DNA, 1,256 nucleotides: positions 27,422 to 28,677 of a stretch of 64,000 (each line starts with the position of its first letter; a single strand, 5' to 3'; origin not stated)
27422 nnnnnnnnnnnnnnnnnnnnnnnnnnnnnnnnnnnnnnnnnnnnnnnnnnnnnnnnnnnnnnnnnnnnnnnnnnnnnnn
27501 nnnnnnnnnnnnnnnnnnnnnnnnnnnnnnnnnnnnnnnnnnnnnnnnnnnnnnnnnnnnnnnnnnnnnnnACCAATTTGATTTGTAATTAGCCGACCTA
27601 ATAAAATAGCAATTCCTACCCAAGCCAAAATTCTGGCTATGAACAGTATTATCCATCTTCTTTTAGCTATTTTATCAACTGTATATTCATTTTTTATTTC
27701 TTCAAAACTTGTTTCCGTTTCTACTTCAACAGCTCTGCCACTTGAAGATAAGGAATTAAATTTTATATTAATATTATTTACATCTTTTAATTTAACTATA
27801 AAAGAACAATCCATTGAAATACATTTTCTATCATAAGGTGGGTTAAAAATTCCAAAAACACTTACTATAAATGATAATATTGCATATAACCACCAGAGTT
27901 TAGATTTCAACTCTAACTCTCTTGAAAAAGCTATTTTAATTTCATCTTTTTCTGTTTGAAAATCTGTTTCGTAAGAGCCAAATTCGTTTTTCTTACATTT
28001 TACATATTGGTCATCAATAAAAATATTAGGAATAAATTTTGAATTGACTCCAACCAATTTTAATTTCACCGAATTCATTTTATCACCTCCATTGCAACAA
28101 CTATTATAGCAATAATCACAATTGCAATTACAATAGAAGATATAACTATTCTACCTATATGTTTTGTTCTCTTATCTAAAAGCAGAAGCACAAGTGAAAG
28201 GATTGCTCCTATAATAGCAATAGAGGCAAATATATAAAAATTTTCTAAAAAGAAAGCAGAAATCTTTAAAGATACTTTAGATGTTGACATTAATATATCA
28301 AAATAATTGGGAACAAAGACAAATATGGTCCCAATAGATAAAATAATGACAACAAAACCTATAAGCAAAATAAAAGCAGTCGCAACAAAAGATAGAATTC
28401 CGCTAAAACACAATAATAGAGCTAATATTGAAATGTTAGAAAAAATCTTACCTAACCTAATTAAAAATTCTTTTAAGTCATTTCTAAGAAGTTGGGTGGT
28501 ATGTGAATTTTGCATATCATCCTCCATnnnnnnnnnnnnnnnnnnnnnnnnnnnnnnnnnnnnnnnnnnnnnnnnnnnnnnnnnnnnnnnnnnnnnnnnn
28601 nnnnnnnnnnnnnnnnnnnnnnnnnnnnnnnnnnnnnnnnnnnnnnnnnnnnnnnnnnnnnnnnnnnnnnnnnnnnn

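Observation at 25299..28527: Island cargo: a tightly coupled four-gene operon of unknown function (two polytopic membrane proteins, a LURP-one/Tubby-C-like protein, a ~560-aa lipoprotein)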

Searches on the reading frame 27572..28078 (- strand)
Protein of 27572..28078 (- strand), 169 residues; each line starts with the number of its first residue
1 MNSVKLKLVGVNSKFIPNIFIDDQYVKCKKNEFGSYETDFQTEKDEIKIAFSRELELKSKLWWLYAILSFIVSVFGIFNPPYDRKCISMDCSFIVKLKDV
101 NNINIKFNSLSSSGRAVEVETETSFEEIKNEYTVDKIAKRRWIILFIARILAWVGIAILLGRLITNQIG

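Call 10: search_protein_families(library=pfam, proteins=[window:27572-28078:-], max_evalue=1)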
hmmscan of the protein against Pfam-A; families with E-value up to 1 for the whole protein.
window:27572-28078:- (169 aa): 0 families

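Call 11: search_protein_families(library=padloc, proteins=[window:27572-28078:-], max_evalue=1)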
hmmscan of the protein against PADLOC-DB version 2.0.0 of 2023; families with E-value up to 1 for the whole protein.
window:27572-28078:- (169 aa): 2 families
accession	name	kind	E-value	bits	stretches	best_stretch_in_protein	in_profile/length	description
PDLC04604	PDC-M37A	-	0.00032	18.3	1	13-134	154-270/289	-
PDLC02458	BrxA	-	0.0045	14.5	1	58-131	184-255/258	BrxA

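Call 12: search_protein_families(library=ncbifam, proteins=[window:27572-28078:-], max_evalue=1)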
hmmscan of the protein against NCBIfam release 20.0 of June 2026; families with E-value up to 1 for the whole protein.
window:27572-28078:- (169 aa): 0 families

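Call 13: search_protein_families(library=phrogs, proteins=[window:27572-28078:-], max_evalue=1)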
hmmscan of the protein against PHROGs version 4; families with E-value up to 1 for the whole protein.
window:27572-28078:- (169 aa): 1 family
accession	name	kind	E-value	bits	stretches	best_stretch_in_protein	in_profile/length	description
phrog_22147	-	unknown function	0.019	15.9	1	128-154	24-51/57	-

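Call 22: find_homologous_proteins(query=window:27572-28078:-, max_evalue=0.001)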
Query window:27572-28078:- (169 aa): 186 proteins with E <= 0.001 among 256 candidates; the best 120 are listed.
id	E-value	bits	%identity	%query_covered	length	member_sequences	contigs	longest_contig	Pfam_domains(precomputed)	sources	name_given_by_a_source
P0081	5.9e-102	356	98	100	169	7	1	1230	-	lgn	-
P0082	8.7e-102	356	97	100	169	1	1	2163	-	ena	-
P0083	1.1e-101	355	97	100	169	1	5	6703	-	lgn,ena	-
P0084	3.2e-101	354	96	100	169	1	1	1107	-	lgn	-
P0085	5.5e-101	353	96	100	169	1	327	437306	-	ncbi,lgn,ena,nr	ncbi:MAG TPA: hypothetical protein IAB72_03385 [Candidatus Onthoplasma faecipullorum]|nr:hypothetica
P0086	7.2e-101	353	96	100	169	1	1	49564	-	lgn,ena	-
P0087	8.1e-101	353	96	100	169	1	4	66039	-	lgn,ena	-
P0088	8.1e-101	353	96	100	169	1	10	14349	-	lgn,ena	-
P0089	1.1e-100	352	95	100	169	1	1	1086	-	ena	-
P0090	1.2e-100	352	96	100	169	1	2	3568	-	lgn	-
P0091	1.3e-100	352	96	100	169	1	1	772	-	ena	-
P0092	1.3e-100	352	96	100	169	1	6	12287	-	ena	-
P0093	1.4e-100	352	96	100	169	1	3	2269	-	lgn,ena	-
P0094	1.8e-100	352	96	100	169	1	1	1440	-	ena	-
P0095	1.8e-100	352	96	100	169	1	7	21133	-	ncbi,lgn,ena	-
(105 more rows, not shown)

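Call 43: search_protein_representatives(protein=window:27572-28078:-)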
Query: 169 residues. Proteins with E-value up to 0.001 (for the whole library): 301; up to 1e-10: 165; up to 1e-30: 14. The best 150 are listed.
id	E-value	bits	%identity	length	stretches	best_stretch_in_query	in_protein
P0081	1.9e-102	356.4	98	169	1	1-169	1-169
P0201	6.6e-50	185.5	94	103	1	57-169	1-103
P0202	2.4e-40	154.5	44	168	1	2-160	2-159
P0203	4.1e-40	153.7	45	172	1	1-168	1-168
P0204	2.5e-39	151.1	46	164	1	1-160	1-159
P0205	9.3e-37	142.8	42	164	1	1-160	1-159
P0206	6.7e-35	136.7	43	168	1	1-164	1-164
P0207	1.2e-34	135.9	54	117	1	1-117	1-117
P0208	1.8e-34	135.3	41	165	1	1-160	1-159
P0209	4.5e-34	134.0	42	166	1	1-165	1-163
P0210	2.1e-32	128.6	39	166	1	1-166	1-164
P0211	1.1e-31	126.3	39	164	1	1-159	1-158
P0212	1.4e-31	125.9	40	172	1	1-160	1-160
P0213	3.4e-31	124.7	39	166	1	1-159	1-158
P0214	1.8e-30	122.3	39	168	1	1-159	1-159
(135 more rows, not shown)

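Call 48: find_related_loci(query=A4, collection=genome_contigs, flank=6000)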
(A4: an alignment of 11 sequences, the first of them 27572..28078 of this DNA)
Query A4 (169 aa) in genome_contigs; peptide patterns used: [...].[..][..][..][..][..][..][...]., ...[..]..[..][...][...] (x = any residue, [..] = any of these).
127 stretches matched a pattern; 45 encode a relative of the query (tblastn E <= 1e-3); 45 distinct loci.
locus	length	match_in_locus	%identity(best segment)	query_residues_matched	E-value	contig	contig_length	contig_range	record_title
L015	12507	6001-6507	96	1-169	6e-106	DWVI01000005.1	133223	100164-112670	MAG TPA_asm: Candidatus Onthoplasma faecipullorum isolate CHK191-42317 CHK191__C177911_L133223_SAMEA5754835, whole genom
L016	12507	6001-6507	96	1-169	5e-106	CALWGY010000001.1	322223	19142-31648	MAG: uncultured Clostridia bacterium isolate BRZ_DK__bin13 genome assembly, contig: BRZ_DK__NODE_24_length_322223_cov_87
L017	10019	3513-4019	96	1-169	1e-105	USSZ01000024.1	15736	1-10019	uncultured Clostridiales bacterium isolate UMGS2054 genome assembly, contig: NODE_360_length_15736_cov_3.169951, whole g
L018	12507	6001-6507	93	1-169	4e-103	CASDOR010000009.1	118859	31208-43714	uncultured Christensenella sp. isolate SI.A89.metabat-bins.32 genome assembly, contig: SI.A89.metabat-bins.32.fa_k141_13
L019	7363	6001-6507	92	1-169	4e-102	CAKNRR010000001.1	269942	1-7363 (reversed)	MAG TPA_asm: uncultured Clostridia bacterium isolate ERR3414588_bin.31_metaWRAP_v1.1_MAG genome assembly, contig: NODE_2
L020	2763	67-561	70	1-165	1e-81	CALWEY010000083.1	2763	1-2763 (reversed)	MAG: uncultured Clostridia bacterium isolate E02__bin162 genome assembly, contig: E02__k127_4783447, whole genome shotgu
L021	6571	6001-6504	68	1-168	3e-78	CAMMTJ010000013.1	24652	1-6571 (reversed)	MAG: uncultured Firmicutes bacterium isolate ERR4968593_bin.22_MetaWRAP_v1.1_MAG genome assembly, contig: NODE_1070_leng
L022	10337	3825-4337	60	1-169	4e-72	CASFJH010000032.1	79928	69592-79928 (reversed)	uncultured Firmicutes bacterium isolate CO.A13.metabat-bins.278 genome assembly, contig: CO.A13.metabat-bins.278.fa_k141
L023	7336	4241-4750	64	1-169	4e-71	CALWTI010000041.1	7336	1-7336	MAG: uncultured Clostridia bacterium isolate BRZ_FE__bin27 genome assembly, contig: BRZ_FE__NODE_11634_length_7336_cov_4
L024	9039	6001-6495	62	1-165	9e-71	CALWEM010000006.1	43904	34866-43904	MAG: uncultured Clostridia bacterium isolate E06__bin220 genome assembly, contig: E06__k127_6453563, whole genome shotgu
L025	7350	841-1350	64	1-169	5e-71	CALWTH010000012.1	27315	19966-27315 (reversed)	MAG: uncultured Clostridia bacterium isolate E21__bin298 genome assembly, contig: E21__k127_9192247, whole genome shotgu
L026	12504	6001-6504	63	1-168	2e-70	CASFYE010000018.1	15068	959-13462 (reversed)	uncultured Firmicutes bacterium isolate SI.B45.metabat-bins.19 genome assembly, contig: SI.B45.metabat-bins.19.fa_k141_1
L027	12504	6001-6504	61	1-168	7e-70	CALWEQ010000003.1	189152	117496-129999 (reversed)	MAG: uncultured Clostridia bacterium isolate E40__bin258 genome assembly, contig: E40__k127_2767555, whole genome shotgu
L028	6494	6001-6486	65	1-161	2e-69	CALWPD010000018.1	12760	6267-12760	MAG: uncultured Clostridia bacterium isolate BRZ_SB__bin85 genome assembly, contig: BRZ_SB__NODE_8075_length_12760_cov_5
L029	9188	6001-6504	60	1-168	4e-69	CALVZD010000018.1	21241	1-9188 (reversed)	MAG: uncultured Clostridia bacterium isolate BRZ_BE__bin67 genome assembly, contig: BRZ_BE__NODE_1672_length_21241_cov_1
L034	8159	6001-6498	58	1-165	6e-63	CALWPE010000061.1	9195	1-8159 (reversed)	MAG: uncultured Clostridia bacterium isolate E04__bin364 genome assembly, contig: E04__k127_6503228, whole genome shotgu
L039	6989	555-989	59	1-145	3e-58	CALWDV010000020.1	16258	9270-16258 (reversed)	MAG: uncultured Clostridia bacterium isolate BRZ_DT__bin11 genome assembly, contig: BRZ_DT__NODE_3390_length_16258_cov_6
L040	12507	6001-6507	51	1-169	3e-57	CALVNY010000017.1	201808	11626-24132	MAG: uncultured Clostridia bacterium isolate E22__bin106 genome assembly, contig: E22__k127_2115800, whole genome shotgu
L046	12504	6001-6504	53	1-168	7e-52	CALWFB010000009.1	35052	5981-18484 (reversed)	MAG: uncultured Clostridia bacterium isolate BRZ_FV__bin19 genome assembly, contig: BRZ_FV__NODE_1350_length_35052_cov_6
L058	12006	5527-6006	34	1-160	9e-18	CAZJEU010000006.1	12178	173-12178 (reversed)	MAG TPA_asm: uncultured Christensenella sp. isolate binchicken_co59_197 genome assembly, contig: NODE_12195_length_12178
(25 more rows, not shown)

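Call 53: find_related_loci(query=A4, collection=viral_contigs, flank=8000)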
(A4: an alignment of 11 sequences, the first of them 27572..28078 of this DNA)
Query A4 (169 aa) in viral_contigs; peptide patterns used: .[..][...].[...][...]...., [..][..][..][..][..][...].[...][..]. (x = any residue, [..] = any of these).
218 stretches matched a pattern, but none encodes a relative of the query by tblastn (E <= 1e-3).

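Call 54: search_protein_families(library=padloc, alignment_id=A3, max_evalue=0.01)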
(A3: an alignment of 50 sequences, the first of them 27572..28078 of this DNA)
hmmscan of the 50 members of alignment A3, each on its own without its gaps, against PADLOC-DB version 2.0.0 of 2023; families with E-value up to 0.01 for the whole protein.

A. member 1, window:27572-28078:- (169 aa): 2 families
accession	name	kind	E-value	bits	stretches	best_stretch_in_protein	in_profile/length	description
PDLC04604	PDC-M37A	-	0.00032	18.3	1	13-134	154-270/289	-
PDLC02458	BrxA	-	0.0045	14.5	1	58-131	184-255/258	BrxA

B. families by the number of members that match (of 50 scanned): 3 families
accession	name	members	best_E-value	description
PDLC04604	PDC-M37A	1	0.00032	-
PDLC02364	PycTM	1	0.00053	-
PDLC02458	BrxA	1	0.0045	BrxA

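Call 58: search_solved_structures(query=A3, max_evalue=1)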
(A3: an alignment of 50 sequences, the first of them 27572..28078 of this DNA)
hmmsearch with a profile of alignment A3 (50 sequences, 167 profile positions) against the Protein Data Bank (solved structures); distinct sequences matched with E-value up to 1: 1.
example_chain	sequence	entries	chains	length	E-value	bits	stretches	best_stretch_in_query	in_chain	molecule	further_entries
9oed_A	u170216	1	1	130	0.72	12.8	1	33-79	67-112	Ab1999 Fab Heavy Chain variable region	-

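Call 63: predict_structure(alignment_id=A3)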
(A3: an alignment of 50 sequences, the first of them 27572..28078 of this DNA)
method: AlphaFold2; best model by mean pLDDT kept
length: 169 residues; sequences in the alignment: 50
mean_pLDDT: 94.4   pTM: 0.82
mean pLDDT of the five models: 94.4, 94.2, 93.7, 93.2, 92.9
residues with pLDDT >= 90: 145; 70-90: 24; 50-70: 0; < 50: 0
segments of 3 or more residues with pLDDT < 50: none
pLDDT, mean of each block of 10 residues (from residue 1): 97 92 97 96 98 93 90 83 91 98 97 94 98 96 93 95 95
secondary structure, 60 per line:
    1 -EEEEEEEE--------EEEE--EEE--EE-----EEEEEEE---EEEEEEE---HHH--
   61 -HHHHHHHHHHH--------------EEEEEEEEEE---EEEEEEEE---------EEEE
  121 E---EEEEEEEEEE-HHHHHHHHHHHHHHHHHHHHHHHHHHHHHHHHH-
elements in order: E2-9 E18-21 E24-26 E36-42 E46-52 H62-72 E87-96 E100-107 E117-121 E125-134 H136-168

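Call 66: find_homologous_proteins(query=A3, max_evalue=0.001)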
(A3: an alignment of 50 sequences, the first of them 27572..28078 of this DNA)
Query A3 (50 sequences) (169 aa, profile of the alignment): 228 proteins with E <= 0.001 among 2982 candidates; the best 120 are listed.
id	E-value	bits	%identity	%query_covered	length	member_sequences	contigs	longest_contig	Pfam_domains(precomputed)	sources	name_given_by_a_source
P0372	4.4e-60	220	60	94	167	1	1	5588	-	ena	-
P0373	7.5e-60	219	60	86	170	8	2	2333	-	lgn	-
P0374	9.2e-60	219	54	94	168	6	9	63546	-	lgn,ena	-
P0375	9.7e-60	219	59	94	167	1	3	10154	-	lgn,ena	-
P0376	1.3e-59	219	60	94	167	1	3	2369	-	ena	-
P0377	1.3e-59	219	60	94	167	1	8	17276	-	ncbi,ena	-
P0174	2.2e-59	218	95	100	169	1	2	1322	-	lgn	-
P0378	2.8e-59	217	59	94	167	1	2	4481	-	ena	-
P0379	2.9e-59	217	67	100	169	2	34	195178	-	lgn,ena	-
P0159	3.8e-59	217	95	100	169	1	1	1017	-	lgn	-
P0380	4.0e-59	217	59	94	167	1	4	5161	-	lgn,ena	-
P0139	4.0e-59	217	95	100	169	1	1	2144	-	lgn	-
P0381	4.0e-59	217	59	94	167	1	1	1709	-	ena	-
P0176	4.9e-59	217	93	100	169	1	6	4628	-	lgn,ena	-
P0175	5.2e-59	217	95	99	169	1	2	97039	-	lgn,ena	-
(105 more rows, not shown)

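Call 84: find_related_loci(query=L017:4554-5138:+, collection=viral_contigs, flank=8000)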
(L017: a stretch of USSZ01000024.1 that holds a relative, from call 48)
Query L017:4554-5138:+ (195 aa) in viral_contigs; peptide patterns used: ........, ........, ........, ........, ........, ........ (x = any residue, [..] = any of these).
44 stretches matched a pattern; 14 encode a relative of the query (tblastn E <= 1e-3); 14 distinct loci.
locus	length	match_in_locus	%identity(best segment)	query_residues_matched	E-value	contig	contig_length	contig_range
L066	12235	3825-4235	55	2-138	1e-50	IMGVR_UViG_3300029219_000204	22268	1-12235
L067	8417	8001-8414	55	2-139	1e-50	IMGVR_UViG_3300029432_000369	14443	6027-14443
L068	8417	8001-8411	53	2-138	3e-50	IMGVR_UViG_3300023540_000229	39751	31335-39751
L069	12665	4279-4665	54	2-130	4e-48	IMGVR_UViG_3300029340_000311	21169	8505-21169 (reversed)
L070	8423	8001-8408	53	2-137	2e-48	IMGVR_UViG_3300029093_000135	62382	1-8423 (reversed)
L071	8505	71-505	51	2-146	8e-48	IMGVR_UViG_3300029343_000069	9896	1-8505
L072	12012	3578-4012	50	2-146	1e-47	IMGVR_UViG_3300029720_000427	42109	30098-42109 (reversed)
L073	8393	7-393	52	18-146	1e-43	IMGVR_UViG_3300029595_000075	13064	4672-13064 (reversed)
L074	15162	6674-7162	47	2-155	8e-42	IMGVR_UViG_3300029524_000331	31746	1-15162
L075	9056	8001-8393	50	24-154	1e-38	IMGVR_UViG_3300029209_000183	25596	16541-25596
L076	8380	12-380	50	42-155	1e-34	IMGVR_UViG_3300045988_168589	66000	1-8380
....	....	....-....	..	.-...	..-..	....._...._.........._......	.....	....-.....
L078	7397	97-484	45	8-121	3e-32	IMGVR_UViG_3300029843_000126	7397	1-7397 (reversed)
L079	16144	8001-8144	67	83-130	1e-18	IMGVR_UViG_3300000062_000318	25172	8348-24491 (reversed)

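Call 102: search_protein_families(library=pfam, proteins=[L016:7016-8035:+, L034:7019-8008:+, L039:1591-3261:+, L040:7031-8989:+, L046:7014-9269:+], max_evalue=0.1)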
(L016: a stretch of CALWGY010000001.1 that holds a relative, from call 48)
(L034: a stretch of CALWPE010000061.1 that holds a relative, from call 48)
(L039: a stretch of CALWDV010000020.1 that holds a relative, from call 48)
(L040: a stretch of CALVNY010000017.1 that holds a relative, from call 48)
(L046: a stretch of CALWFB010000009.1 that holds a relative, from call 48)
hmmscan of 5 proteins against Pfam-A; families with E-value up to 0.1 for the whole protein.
L016:7016-8035:+ (340 aa): 0 families

L034:7019-8008:+ (330 aa): 0 families

L039:1591-3261:+ (557 aa): 1 family
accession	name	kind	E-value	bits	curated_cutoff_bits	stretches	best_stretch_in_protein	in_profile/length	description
PF22057.2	BACOVA_00961-like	-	0.039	14.1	27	1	63-97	82-117/140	BACOVA_00961-like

L040:7031-8989:+ (653 aa): 0 families

L046:7014-9269:+ (752 aa): 0 families

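Call 107: search_protein_families(library=pfam, proteins=[L058:6189-6656:-], max_evalue=0.01)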
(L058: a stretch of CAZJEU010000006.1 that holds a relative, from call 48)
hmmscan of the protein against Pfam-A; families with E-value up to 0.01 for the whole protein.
L058:6189-6656:- (156 aa): 1 family
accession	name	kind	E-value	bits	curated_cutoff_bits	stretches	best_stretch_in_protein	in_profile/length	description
PF04525.18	LOR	-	7.1e-08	32.7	24.5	1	14-148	28-186/187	LURP-one-related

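Call 109: fold_search(model_id=the predicted structure, library=viral)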
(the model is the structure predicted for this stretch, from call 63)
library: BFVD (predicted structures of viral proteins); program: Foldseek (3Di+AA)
matches with E <= 10: 371; with E <= 0.001: 0
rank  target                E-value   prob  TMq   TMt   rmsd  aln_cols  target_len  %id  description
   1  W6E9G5                1.8e-02  0.15  0.13  0.15  16.0       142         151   10  Uncharacterized protein [Shewanella phage Spp001]
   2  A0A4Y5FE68            7.7e-02  0.08  0.14  0.16  16.4       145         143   10  (no name in the UniProt tables at hand)
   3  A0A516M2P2            1.3e-01  0.07  0.15  0.15  17.9       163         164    9  (no name in the UniProt tables at hand)
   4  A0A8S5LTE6            1.5e-01  0.93  0.36  0.23   5.9       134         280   11  DUF4352 domain-containing protein [Siphoviridae sp. ctOIB27]
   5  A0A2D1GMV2            1.6e-01  0.06  0.13  0.13  25.9       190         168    7  (no name in the UniProt tables at hand)
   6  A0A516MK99            1.7e-01  0.04  0.13  0.14  21.2       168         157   10  (no name in the UniProt tables at hand)
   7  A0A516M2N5            2.2e-01  0.06  0.14  0.14  17.4       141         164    3  (no name in the UniProt tables at hand)
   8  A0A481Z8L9            2.5e-01  0.80  0.36  0.25   6.4       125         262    8  DUF4397 domain-containing protein [Pithovirus LCPAC304]
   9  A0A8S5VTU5            2.6e-01  0.04  0.10  0.10  17.2       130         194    8  Baseplate wedge protein [Ackermannviridae sp.]
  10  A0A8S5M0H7            2.9e-01  0.72  0.24  0.35   3.3        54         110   15  Uncharacterized protein [Myoviridae sp. ctZDd15]
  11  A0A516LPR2            2.9e-01  0.04  0.11  0.13  17.4       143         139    8  (no name in the UniProt tables at hand)
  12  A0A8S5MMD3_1          3.1e-01  0.16  0.26  0.06  15.3       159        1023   11  Baseplate J like protein [Siphoviridae sp. ctxc31]
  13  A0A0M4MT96            3.3e-01  0.21  0.28  0.08  18.4       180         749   10  Fiber [bottlenose dolphin adenovirus 2]
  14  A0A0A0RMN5            3.3e-01  0.04  0.13  0.12  24.9       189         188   12  (no name in the UniProt tables at hand)
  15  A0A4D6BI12            3.5e-01  0.04  0.12  0.23  14.0       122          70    6  (no name in the UniProt tables at hand)
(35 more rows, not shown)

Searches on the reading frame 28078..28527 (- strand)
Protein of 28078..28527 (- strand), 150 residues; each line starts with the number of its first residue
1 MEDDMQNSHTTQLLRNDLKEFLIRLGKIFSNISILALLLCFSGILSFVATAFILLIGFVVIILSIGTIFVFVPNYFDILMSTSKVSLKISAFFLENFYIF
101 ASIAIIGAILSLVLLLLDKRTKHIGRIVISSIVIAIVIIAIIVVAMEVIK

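Call 10: search_protein_families(library=pfam, proteins=[window:28078-28527:-], max_evalue=1)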
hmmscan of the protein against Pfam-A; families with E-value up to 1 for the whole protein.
window:28078-28527:- (150 aa): 0 families

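Call 11: search_protein_families(library=padloc, proteins=[window:28078-28527:-], max_evalue=1)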
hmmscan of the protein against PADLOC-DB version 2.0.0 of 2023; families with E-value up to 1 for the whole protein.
window:28078-28527:- (150 aa): 1 family
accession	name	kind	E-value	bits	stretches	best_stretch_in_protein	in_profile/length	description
PDLC01166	CARF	-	0.82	6.6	0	92-146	16-70/368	Membrane associated CARF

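Call 12: search_protein_families(library=ncbifam, proteins=[window:28078-28527:-], max_evalue=1)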
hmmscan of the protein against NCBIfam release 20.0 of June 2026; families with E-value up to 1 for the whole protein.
window:28078-28527:- (150 aa): 2 families
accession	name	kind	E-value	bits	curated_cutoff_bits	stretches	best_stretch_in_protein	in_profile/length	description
NF033634.1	SLATT_1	domain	0.31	11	41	0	96-144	23-70/132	SLATT domain-containing protein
NF003956.0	PRK05454.1-3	equivalog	0.88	7.6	864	1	41-149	407-518/718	glucans biosynthesis glucosyltransferase MdoH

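Call 13: search_protein_families(library=phrogs, proteins=[window:28078-28527:-], max_evalue=1)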
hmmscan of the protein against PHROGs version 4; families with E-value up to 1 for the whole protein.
window:28078-28527:- (150 aa): 0 families
